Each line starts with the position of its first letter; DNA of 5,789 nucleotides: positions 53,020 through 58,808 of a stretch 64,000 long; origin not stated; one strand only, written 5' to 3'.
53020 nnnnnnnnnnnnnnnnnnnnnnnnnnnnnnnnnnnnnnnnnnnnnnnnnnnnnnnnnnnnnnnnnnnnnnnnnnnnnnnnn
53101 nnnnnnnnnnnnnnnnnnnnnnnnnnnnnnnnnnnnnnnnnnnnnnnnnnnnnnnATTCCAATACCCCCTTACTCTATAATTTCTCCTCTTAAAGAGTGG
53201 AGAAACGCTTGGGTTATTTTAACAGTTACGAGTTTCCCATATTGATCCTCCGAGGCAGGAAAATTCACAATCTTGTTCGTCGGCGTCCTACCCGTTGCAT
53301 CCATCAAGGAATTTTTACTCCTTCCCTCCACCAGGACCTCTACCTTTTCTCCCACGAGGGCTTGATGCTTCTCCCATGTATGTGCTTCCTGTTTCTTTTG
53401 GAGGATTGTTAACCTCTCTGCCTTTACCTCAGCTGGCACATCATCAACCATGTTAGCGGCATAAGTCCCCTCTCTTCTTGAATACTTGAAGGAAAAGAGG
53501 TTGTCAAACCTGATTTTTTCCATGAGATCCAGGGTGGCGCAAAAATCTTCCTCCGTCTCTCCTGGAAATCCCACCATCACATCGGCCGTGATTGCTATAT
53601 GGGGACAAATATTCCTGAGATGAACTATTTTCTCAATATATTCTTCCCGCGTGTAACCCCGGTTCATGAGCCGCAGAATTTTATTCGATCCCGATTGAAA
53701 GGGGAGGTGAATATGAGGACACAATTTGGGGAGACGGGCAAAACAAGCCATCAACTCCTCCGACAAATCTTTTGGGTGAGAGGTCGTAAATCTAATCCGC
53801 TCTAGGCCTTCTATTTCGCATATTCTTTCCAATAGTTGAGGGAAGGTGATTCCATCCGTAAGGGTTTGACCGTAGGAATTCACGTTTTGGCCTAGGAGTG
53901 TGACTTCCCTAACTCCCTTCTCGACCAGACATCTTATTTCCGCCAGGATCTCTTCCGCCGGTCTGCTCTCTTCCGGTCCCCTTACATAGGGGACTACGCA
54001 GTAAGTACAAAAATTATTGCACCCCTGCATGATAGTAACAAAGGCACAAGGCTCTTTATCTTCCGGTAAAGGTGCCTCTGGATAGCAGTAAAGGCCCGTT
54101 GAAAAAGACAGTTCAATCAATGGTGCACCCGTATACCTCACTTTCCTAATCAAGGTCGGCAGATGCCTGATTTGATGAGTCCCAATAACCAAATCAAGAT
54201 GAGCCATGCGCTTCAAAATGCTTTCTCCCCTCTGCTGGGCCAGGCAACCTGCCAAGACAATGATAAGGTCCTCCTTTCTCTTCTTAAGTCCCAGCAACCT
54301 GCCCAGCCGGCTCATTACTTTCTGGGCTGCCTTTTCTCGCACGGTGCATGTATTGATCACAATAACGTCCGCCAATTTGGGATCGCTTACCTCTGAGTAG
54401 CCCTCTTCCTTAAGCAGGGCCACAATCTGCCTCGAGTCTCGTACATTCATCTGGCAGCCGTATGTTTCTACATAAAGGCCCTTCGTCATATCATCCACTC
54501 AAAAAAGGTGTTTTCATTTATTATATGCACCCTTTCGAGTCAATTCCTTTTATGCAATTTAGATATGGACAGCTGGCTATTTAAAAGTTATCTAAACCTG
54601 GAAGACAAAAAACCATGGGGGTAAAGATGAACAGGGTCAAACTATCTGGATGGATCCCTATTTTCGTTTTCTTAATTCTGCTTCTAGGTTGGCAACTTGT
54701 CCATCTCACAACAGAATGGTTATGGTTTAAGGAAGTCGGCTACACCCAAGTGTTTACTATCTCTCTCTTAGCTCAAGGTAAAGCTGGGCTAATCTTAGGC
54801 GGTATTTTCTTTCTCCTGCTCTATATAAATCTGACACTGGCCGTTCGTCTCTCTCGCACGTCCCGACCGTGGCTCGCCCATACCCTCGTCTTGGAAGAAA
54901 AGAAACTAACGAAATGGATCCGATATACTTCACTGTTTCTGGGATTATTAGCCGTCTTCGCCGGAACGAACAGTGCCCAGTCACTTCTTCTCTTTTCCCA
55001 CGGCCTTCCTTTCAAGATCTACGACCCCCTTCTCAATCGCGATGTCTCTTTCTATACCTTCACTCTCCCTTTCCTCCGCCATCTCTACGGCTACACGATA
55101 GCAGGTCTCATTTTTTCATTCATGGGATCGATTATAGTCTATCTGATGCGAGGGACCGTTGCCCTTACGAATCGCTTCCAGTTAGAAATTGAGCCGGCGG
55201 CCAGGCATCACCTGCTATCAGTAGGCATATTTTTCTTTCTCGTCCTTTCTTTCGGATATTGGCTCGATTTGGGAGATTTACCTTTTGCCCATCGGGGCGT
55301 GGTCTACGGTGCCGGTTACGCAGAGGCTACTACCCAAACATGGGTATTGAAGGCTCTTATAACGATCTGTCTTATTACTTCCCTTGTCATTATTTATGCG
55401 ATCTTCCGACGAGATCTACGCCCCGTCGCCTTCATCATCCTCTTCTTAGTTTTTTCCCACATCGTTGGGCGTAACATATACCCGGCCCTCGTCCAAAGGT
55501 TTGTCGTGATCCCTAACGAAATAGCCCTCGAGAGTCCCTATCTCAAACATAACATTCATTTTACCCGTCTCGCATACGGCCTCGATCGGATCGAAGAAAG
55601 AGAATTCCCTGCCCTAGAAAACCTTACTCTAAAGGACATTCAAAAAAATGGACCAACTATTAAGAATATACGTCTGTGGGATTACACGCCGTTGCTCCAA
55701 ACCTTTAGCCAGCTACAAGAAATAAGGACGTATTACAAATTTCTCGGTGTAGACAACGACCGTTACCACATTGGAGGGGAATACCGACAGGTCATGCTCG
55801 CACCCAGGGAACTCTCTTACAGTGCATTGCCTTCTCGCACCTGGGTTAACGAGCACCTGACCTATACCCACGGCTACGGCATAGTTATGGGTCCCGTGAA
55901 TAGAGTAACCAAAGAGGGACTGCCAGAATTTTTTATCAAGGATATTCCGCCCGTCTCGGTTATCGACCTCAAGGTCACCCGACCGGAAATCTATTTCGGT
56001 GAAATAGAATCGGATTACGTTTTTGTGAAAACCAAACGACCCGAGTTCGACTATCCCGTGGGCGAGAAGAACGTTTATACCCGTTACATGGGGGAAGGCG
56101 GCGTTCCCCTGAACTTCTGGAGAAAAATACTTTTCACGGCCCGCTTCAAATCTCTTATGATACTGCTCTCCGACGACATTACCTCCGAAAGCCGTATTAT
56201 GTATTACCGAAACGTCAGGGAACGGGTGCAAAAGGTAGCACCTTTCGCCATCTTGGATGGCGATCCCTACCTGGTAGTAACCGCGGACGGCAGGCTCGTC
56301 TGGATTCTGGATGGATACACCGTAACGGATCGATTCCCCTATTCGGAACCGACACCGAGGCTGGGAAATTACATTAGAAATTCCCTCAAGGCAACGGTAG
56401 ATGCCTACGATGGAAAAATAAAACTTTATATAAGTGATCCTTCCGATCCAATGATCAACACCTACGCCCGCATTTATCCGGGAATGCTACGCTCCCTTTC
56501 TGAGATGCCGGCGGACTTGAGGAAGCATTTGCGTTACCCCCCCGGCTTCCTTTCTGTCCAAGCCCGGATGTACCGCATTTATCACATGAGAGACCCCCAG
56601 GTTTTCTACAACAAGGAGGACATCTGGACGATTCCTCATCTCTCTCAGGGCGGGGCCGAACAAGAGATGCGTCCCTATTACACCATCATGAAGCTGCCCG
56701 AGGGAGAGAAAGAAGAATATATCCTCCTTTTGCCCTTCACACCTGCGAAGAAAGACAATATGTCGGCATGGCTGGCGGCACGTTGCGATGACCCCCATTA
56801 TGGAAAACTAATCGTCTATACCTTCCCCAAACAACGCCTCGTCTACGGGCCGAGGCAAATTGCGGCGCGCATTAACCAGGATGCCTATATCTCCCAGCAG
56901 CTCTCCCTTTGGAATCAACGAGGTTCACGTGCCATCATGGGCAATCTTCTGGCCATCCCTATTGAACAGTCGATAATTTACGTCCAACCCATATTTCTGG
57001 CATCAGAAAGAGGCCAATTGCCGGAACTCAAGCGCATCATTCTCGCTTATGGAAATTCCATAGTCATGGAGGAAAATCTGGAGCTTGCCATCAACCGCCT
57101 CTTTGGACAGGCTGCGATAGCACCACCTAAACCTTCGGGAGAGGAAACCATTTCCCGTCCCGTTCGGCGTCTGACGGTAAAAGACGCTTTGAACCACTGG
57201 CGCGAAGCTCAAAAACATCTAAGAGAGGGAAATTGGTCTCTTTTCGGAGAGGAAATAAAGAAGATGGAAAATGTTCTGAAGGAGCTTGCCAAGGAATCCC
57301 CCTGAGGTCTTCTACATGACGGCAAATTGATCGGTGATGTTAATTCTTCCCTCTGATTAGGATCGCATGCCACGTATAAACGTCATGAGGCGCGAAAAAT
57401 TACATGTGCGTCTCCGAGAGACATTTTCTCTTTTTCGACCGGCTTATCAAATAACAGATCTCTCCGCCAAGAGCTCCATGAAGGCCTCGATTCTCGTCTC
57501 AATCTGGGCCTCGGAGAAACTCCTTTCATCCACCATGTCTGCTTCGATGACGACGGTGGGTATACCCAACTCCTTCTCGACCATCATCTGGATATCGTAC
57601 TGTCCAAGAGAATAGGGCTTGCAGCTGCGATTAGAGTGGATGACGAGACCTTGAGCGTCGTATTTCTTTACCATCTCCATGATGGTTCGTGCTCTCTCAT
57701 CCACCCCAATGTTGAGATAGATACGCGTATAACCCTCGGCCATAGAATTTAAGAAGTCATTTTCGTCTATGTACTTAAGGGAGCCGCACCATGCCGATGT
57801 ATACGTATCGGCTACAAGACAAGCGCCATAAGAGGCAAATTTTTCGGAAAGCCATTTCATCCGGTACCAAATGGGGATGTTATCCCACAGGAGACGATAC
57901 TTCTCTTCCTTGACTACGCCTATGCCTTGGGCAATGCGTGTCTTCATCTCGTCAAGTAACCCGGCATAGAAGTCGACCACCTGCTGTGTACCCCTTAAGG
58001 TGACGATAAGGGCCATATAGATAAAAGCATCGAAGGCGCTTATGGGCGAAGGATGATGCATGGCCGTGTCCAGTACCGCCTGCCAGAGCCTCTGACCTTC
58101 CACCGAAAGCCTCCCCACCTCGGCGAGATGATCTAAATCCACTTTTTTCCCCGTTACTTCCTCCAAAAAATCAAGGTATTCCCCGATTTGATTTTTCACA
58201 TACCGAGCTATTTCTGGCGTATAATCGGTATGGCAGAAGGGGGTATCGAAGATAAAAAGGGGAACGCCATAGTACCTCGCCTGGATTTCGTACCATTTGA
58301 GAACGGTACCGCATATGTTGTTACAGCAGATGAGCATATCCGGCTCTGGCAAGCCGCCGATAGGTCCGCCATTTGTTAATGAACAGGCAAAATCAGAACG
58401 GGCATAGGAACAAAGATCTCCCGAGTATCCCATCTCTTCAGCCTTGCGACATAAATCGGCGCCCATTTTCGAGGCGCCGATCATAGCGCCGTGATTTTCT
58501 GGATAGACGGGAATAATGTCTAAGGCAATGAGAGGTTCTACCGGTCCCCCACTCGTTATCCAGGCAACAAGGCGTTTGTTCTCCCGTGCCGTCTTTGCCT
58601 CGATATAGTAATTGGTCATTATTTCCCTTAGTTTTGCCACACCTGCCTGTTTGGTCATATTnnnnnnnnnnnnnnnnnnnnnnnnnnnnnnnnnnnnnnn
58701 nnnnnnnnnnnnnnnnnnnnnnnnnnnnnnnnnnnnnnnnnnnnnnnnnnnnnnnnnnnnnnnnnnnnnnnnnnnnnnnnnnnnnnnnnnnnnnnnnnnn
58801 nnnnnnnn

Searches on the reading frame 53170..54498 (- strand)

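Call 33: search_protein_families(library=pfam, proteins=[window:53170-54498:-], max_evalue=0.000001)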
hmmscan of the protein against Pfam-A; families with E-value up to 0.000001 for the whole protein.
window:53170-54498:- (442 aa): 3 families
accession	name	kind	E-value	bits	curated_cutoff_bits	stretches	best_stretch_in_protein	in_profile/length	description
PF00919.26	UPF0004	-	8e-31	106.4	27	1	8-106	2-98/98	Uncharacterized protein family UPF0004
PF04055.27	Radical_SAM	-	7.4e-30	104.7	29.5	1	155-325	2-165/166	Radical SAM superfamily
PF01938.26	TRAM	-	1.1e-12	48.1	21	1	380-441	2-61/61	TRAM domain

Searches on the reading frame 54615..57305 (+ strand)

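Call 33: search_protein_families(library=pfam, proteins=[window:54615-57305:+], max_evalue=0.000001)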
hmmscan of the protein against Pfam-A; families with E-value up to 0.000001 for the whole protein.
window:54615-57305:+ (896 aa): 1 family
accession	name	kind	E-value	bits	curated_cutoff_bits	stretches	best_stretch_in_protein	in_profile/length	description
PF03699.18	UPF0182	-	8.7e-286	950.5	27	1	15-766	5-770/770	Uncharacterised protein family (UPF0182)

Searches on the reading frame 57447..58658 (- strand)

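Call 33: search_protein_families(library=pfam, proteins=[window:57447-58658:-], max_evalue=0.000001)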
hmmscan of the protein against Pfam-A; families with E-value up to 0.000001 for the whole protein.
window:57447-58658:- (403 aa): 1 family
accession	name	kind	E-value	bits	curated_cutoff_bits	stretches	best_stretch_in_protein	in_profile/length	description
PF06050.19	HGD-D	-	2.2e-82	277.8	28.4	1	39-397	5-342/342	2-hydroxyglutaryl-CoA dehydratase, D-component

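Call 79: search_protein_families(library=ncbifam, proteins=[window:57447-58658:-], max_evalue=1e-10)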
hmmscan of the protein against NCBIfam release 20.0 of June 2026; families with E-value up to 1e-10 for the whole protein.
window:57447-58658:- (403 aa): 4 families
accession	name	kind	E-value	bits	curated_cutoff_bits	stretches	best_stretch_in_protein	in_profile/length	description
NF052455.1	HyiscapDhHadB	equivalog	1.4e-92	310.4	750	1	6-400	4-397/398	(R)-2-hydroxyisocaproyl-CoA dehydratase subunit alpha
TIGR02260.1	benz_CoA_red_B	equivalog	4.9e-57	193.5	486.55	1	3-396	4-412/413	benzoyl-CoA reductase subunit B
TIGR03191.1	benz_CoA_bzdO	equivalog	1.2e-39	136.8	448.6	1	10-299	12-304/430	benzoyl-CoA reductase, bzd-type, subunit O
NF040772.1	double_cubane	equivalog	4.3e-28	98.4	350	1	79-397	61-372/372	double-cubane-cluster-containing anaerobic reductase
